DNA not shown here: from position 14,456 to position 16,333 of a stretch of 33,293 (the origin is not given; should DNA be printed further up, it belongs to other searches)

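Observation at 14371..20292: Coupled four-gene operon: Mre11-like phosphoesterase, membrane-anchored Rad50/YhaN-like ATPase, RNase J-like beta-CASP nuclease and a small basic ORF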

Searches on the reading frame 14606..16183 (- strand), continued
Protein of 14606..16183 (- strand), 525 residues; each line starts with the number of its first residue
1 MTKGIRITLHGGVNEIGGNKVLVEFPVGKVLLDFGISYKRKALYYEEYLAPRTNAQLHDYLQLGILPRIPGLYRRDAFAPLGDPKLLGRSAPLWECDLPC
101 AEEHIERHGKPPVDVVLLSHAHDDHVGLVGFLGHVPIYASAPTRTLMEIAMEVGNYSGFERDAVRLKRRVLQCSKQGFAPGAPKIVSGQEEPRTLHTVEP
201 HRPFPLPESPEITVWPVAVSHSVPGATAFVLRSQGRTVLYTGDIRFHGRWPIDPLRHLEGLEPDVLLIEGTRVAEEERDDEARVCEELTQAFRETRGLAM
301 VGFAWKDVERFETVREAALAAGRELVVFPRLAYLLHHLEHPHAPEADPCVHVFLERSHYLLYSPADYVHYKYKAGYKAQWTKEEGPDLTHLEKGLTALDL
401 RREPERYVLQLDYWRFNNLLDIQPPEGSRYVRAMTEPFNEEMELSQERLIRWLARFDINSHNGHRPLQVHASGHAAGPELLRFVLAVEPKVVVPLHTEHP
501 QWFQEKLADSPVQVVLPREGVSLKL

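Call 40: search_protein_families(library=pfam, proteins=[L021:6196-6960:+, L031:1766-2530:+, L023:9054-9866:+, L027:9102-9950:+, L021:8580-10721:+, L020:6380-8953:+, L045:5251-7959:-, L045:7966-9096:-, L026:7417-8676:+, L020:2273-3046:+], max_evalue=0.001)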
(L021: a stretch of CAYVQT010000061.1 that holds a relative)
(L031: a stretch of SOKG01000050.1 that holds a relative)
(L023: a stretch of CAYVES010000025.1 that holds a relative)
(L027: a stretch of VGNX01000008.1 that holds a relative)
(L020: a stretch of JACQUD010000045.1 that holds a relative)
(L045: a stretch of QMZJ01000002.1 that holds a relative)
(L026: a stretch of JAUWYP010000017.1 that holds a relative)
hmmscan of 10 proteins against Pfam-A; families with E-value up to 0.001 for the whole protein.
L021:6196-6960:+ (254 aa): 2 families
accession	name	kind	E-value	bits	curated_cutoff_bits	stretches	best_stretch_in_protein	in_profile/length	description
PF12705.13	PDDEXK_1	-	2.8e-33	116.3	22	1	4-237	2-247/247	PD-(D/E)XK nuclease superfamily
PF01930.23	Cas_Cas4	-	3e-09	37.6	22.7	1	128-236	53-158/160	Domain of unknown function DUF83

L031:1766-2530:+ (254 aa): 2 families
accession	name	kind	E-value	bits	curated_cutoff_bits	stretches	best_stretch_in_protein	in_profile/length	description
PF12705.13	PDDEXK_1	-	2.6e-35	123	22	1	5-237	3-247/247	PD-(D/E)XK nuclease superfamily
PF01930.23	Cas_Cas4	-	9.8e-08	32.7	22.7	1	128-236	53-158/160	Domain of unknown function DUF83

L023:9054-9866:+ (270 aa): 4 families
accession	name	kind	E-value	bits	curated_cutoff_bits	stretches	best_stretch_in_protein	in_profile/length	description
PF13646.12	HEAT_2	-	5.6e-13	49.4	27.7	1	102-179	10-87/88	HEAT repeats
PF03130.22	HEAT_PBS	-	3.1e-08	33.8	20.9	0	139-164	1-26/27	PBS lyase HEAT-like repeat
PF02985.28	HEAT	-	0.00022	21.6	23.5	0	128-150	5-27/31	HEAT repeat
PF13513.12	HEAT_EZ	-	0.00025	22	27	0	128-150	33-55/55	HEAT-like repeat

L027:9102-9950:+ (282 aa): 2 families
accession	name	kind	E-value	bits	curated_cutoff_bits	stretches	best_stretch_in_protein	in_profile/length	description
PF12705.13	PDDEXK_1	-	8e-39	134.5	22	1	32-265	2-247/247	PD-(D/E)XK nuclease superfamily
PF01930.23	Cas_Cas4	-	2.1e-09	38.1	22.7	1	145-264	47-158/160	Domain of unknown function DUF83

L021:8580-10721:+ (713 aa): 6 families
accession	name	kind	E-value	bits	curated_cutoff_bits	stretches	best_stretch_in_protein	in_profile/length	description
PF13476.12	AAA_23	-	3e-16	61.1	27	1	5-272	1-200/201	AAA domain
PF02463.25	SMC_N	-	8.7e-09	35.6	40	1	5-68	4-70/220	RecF/RecN/SMC N terminal domain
PF13558.12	SbcC_Walker_B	-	1.7e-07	31.8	27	1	581-672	4-88/90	SbcC/RAD50-like, Walker B motif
PF04423.19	Rad50_zn_hook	-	1.6e-06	28.3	24.3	1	341-383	1-43/52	Rad50 zinc hook motif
PF13555.12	AAA_29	-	6e-05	23.2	27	1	9-56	7-52/61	P-loop containing region of AAA domain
PF14362.11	DUF4407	-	9e-05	22.3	31.3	1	301-490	107-256/297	Domain of unknown function (DUF4407)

L020:6380-8953:+ (857 aa): 5 families
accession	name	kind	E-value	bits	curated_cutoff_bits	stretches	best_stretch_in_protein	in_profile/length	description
PF13476.12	AAA_23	-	7.7e-22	79.4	27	1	5-206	1-200/201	AAA domain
PF02463.25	SMC_N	-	7.3e-12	45.6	40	1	5-851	4-217/220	RecF/RecN/SMC N terminal domain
PF13175.12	AAA_15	-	1.5e-07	31.8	32.1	1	6-246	6-224/374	AAA ATPase domain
PF04423.19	Rad50_zn_hook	-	1.9e-06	28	24.3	1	412-453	4-45/52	Rad50 zinc hook motif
PF13558.12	SbcC_Walker_B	-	2.9e-05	24.6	27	1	758-816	27-88/90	SbcC/RAD50-like, Walker B motif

L045:5251-7959:- (902 aa): 11 families
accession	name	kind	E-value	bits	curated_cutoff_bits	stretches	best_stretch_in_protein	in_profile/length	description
PF13476.12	AAA_23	-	6.4e-19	69.8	27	1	5-239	1-197/201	AAA domain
PF02463.25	SMC_N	-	1.1e-18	67.9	40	1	3-894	2-216/220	RecF/RecN/SMC N terminal domain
PF13304.12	AAA_21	-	7.5e-13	49.6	27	2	666-880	124-302/304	AAA domain, putative AbiEii toxin, Type IV TA system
PF04423.19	Rad50_zn_hook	-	2.3e-10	40.6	24.3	1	439-481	2-44/52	Rad50 zinc hook motif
PF13175.12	AAA_15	-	7.5e-10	39.4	32.1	0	1-437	1-304/374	AAA ATPase domain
PF13514.12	AAA_27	-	4e-08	33.5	22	1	1-89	1-92/206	AAA domain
PF13555.12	AAA_29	-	5.3e-05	23.3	27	1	4-51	2-50/61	P-loop containing region of AAA domain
PF13558.12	SbcC_Walker_B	-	0.00014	22.5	27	1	807-863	27-89/90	SbcC/RAD50-like, Walker B motif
PF00005.33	ABC_tran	-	0.0002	22.4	25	0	25-47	13-35/137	ABC transporter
PF07889.17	DUF1664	-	0.00023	21.6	34.6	1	648-732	42-120/124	Protein of unknown function (DUF1664)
PF02403.27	Seryl_tRNA_N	-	0.00037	21.1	28.2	1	626-722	8-104/108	Seryl-tRNA synthetase N-terminal domain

L045:7966-9096:- (376 aa): 2 families
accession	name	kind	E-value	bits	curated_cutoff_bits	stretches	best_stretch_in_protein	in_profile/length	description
PF00149.33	Metallophos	-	6.2e-16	59.8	21.5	1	1-192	1-190/191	Calcineurin-like phosphoesterase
PF12850.12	Metallophos_2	-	7.1e-09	36.3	27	1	1-212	1-138/154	Calcineurin-like phosphoesterase superfamily domain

L026:7417-8676:+ (419 aa): 4 families
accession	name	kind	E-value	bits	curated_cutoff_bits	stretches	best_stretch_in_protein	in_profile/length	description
PF03235.19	GmrSD_N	-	3.3e-14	53.9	33.2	1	24-118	12-104/199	GmrSD restriction endonuclease, N-terminal domain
PF01844.29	HNH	-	3e-11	43.7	21.4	1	369-412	1-45/47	HNH endonuclease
PF14279.12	HNH_5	-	2.1e-10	40.8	27.5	1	369-414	1-46/56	HNH endonuclease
PF02945.21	Endonuclease_7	-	0.00012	22.3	23.6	1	354-412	11-64/82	Recombination endonuclease VII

L020:2273-3046:+ (257 aa): 1 family
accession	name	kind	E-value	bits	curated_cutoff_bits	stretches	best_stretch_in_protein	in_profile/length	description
PF14511.12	RE_EcoO109I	-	9.6e-89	296.8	22.5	1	17-211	2-198/198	Type II restriction endonuclease EcoO109I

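Call 49: predict_structure(alignment_id=A2)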
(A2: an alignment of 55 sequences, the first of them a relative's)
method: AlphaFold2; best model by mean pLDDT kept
length: 525 residues; sequences in the alignment: 55
mean_pLDDT: 93.0   pTM: 0.91
mean pLDDT of the five models: 93.0, 92.9, 91.6, 91.0, 90.6
residues with pLDDT >= 90: 430; 70-90: 82; 50-70: 11; < 50: 2
segments of 3 or more residues with pLDDT < 50: none
pLDDT, mean of each block of 10 residues (from residue 1): 84 93 97 93 70 81 93 94 91 89 95 97 95 97 96 91 94 93 92 96 97 97 96 97 90 94 98 89 96 98 93 97 97 96 95 90 90 93 93 96 97 85 95 80 85 96 94 89 98 97 97 97 94
secondary structure, 60 per line:
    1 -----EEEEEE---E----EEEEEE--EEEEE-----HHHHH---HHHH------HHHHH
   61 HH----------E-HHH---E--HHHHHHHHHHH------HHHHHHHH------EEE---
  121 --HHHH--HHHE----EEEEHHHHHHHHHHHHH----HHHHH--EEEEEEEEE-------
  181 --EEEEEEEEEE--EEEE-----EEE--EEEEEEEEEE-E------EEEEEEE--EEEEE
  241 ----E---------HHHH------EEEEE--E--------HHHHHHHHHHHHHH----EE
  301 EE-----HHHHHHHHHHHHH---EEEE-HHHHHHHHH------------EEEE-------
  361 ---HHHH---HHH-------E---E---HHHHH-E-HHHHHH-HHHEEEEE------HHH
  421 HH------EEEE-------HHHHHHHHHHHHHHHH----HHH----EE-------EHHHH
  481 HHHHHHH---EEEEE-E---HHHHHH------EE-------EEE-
elements in order: E6-11 E20-25 E28-32 H38-42 H46-49 H56-62 H84-94 H101-108 E115-117 H123-126 E137-140 H141-153 H158-162 E165-173 E183-192 E195-198 E204-206 E209-218 E227-233 E236-240 H255-258 E265-269 H281-294 E299-302 H308-320 E324-327 H329-337 E350-353 H364-367 H389-393 H397-402 E407-411 H418-422 E429-432 H440-455 H477-487 E491-495 H501-506 E522-524

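Call 51: fold_search(model_id=the predicted structure, library=pdb)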
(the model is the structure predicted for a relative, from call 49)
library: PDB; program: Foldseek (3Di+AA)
matches with E <= 10: 913; with E <= 0.001: 264
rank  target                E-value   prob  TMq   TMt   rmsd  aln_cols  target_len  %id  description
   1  2az4_B                5.8e-26  1.00  0.66  0.79   5.7       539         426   20  Crystal Structure of a Protein of Unknown Function from Enterococcus faecalis V583 (released 2005-10-25)
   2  2az4_A                1.7e-24  1.00  0.64  0.78   5.3       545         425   19  Crystal Structure of a Protein of Unknown Function from Enterococcus faecalis V583 (released 2005-10-25)
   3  7wnt                  6.7e-24  1.00  0.60  0.59   6.9       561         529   18  RNase J from Mycobacterium tuberculosis (released 2023-01-25)
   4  9a5v_B                3.3e-23  1.00  0.61  0.58   5.7       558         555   16  Integrative model of RNJ2-RNJ1 by crosslinking MS and deep learning (released 2024-09-18)
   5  7wnu_B                5.2e-23  1.00  0.61  0.58   6.3       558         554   18  Mycobacterium tuberculosis Rnase J complex with 7nt RNA (released 2023-01-25)
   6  5a0t_A                5.6e-23  1.00  0.61  0.70   6.7       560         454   18  Catalysis and 5' end sensing by ribonuclease RNase J of the metallo- beta-lactamase family (released 2015-08-19)
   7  7wnu_A                7.4e-23  1.00  0.60  0.57   7.5       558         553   19  Mycobacterium tuberculosis Rnase J complex with 7nt RNA (released 2023-01-25)
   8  5a0t_B                2.1e-22  1.00  0.60  0.69   6.9       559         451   18  Catalysis and 5' end sensing by ribonuclease RNase J of the metallo- beta-lactamase family (released 2015-08-19)
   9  9a5v_A                2.3e-22  1.00  0.62  0.59   6.0       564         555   16  Integrative model of RNJ2-RNJ1 by crosslinking MS and deep learning (released 2024-09-18)
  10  3zq4_E                3.8e-22  1.00  0.61  0.59   6.9       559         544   16  Unusual, dual endo- and exo-nuclease activity in the degradosome explained by crystal structure analysis of RNase J1 (released 2011-09-14)
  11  5hab_B                4.3e-22  1.00  0.65  0.73   5.2       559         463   14  Crystal structure of mpy-RNase J (mutant H84A), an archaeal RNase J from Methanolobus psychrophilus R15, complex with  (released 2017-01-04)
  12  3zq4_C                5.5e-22  1.00  0.61  0.59   6.9       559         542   16  Unusual, dual endo- and exo-nuclease activity in the degradosome explained by crystal structure analysis of RNase J1 (released 2011-09-14)
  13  3zq4_D                5.5e-22  1.00  0.61  0.60   6.9       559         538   16  Unusual, dual endo- and exo-nuclease activity in the degradosome explained by crystal structure analysis of RNase J1 (released 2011-09-14)
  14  3bk1                  7.3e-22  1.00  0.59  0.56   7.1       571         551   17  Crystal Structure Analysis of RNase J (released 2008-01-22)
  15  8yyj_B                8.7e-22  1.00  0.58  0.68   7.6       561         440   16  RNase J2 mutant H80A (released 2025-02-12)
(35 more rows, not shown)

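Call 54: find_encoding_contigs(protein=P0024, flank=8000, max_places=2)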
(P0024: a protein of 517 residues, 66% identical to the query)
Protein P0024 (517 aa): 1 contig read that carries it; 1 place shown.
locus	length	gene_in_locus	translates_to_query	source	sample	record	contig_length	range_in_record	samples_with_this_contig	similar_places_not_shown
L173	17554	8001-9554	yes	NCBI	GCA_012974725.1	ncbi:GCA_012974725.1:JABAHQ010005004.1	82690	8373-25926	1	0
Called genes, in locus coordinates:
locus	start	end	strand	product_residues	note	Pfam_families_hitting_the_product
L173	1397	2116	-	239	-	PF00005:ABC_tran, PF02463:SMC_N (faint), PF13304:AAA_21 (faint)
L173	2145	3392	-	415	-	PF02687:FtsX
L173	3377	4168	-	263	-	PF17131:TP_0789-like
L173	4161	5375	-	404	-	PF12704:MacB_PCD, PF02687:FtsX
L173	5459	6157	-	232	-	PF06026:Rib_5-P_isom_A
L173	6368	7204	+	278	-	-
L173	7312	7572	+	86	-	-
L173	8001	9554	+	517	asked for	PF00753:Lactamase_B (faint), PF12706:Lactamase_B_2, PF07521:RMMBL (weak)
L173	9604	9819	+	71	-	-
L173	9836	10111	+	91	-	PF04365:BrnT_toxin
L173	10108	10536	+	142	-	PF12441:CopG_antitoxin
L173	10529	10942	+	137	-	-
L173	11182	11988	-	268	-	PF13229:Beta_helix, PF05048:NosD, PF13229:Beta_helix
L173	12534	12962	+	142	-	-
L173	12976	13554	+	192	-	-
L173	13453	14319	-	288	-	PF00398:RrnaAD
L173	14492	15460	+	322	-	PF04015:DUF362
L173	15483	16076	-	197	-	-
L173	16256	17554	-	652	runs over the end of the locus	-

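Call 55: find_encoding_contigs(protein=P0027, flank=8000, max_places=2)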
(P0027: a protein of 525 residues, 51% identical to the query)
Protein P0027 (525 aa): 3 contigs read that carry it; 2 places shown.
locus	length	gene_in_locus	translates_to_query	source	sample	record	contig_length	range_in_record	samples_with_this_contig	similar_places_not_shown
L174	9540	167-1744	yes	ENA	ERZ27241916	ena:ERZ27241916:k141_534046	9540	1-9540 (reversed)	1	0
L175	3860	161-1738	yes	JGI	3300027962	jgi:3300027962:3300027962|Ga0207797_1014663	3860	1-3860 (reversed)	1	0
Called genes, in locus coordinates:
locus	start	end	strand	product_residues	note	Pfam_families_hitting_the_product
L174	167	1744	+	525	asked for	PF12706:Lactamase_B_2 (weak), PF07521:RMMBL (faint)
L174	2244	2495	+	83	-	PF05406:WGR (weak)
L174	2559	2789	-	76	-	PF13192:Thioredoxin_3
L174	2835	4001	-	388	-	PF03773:ArsP_1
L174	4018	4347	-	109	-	PF12840:HTH_20, PF01022:HTH_5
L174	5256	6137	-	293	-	PF12911:OppC_N (weak), PF00528:BPD_transp_1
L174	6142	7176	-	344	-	PF19300:BPD_transp_1_N (weak), PF00528:BPD_transp_1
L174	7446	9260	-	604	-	PF00496:SBP_bac_5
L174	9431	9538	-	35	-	?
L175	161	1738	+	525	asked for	PF12706:Lactamase_B_2 (weak), PF07521:RMMBL (faint)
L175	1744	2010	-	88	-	-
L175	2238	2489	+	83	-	PF05406:WGR (weak)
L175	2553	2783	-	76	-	PF13192:Thioredoxin_3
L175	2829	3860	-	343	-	?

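Call 56: find_encoding_contigs(protein=P0026, flank=8000, max_places=2)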
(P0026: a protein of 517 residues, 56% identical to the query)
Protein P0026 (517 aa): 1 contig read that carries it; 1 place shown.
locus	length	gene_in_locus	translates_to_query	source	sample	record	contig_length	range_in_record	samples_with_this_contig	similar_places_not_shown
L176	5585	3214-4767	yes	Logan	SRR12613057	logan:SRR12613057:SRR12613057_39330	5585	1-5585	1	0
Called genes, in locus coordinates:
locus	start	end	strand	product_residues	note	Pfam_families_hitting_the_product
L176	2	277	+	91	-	?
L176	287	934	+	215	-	-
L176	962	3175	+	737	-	PF02384:N6_Mtase, PF20473:MmeI_Mtase (weak), PF07669:Eco57I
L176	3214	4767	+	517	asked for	PF00753:Lactamase_B (faint), PF12706:Lactamase_B_2 (faint), PF07521:RMMBL (weak)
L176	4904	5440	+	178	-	-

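Call 57: find_encoding_contigs(protein=P0022, flank=8000, max_places=2)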
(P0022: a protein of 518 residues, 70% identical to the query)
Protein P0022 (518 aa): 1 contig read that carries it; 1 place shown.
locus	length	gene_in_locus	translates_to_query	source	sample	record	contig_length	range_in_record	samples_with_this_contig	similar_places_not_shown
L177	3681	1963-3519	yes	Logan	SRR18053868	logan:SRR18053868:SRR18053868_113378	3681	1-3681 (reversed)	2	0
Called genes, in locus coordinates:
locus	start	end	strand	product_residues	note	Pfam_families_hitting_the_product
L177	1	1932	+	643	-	?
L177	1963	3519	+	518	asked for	PF00753:Lactamase_B (weak), PF12706:Lactamase_B_2 (weak), PF07521:RMMBL (weak)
